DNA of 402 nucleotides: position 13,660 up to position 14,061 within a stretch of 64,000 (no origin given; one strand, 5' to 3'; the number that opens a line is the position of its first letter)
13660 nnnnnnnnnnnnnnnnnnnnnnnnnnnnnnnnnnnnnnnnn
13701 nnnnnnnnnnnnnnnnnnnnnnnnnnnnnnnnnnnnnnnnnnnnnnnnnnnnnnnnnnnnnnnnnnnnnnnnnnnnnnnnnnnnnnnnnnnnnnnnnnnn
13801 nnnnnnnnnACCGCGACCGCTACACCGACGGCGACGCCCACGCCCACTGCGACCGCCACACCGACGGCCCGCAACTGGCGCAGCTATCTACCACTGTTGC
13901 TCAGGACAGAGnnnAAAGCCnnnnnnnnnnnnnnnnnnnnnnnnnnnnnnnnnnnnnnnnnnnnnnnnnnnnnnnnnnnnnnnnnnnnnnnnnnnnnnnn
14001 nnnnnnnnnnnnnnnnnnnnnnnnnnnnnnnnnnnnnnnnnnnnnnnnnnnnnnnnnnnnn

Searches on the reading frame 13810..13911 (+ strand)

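Call 11: search_protein_families(library=ncbifam, proteins=[window:13810-13911:+], max_evalue=10)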
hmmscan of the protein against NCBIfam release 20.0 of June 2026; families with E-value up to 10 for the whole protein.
seq(34 aa): 1 family
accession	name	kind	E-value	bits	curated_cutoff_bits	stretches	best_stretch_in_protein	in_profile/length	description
NF052345.1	S_layer_anammox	exception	2.3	5.4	1400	1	2-20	1286-1304/1596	Kustd1514 family S-layer glycoprotein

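Call 13: search_protein_families(library=ncbifam, proteins=[window:13810-13905:+], max_evalue=10)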
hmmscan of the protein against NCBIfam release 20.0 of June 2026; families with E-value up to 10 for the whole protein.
seq(32 aa): 1 family
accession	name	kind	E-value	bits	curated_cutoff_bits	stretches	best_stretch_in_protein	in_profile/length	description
NF052345.1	S_layer_anammox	exception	4.2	4.5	1400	1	2-20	1286-1304/1596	Kustd1514 family S-layer glycoprotein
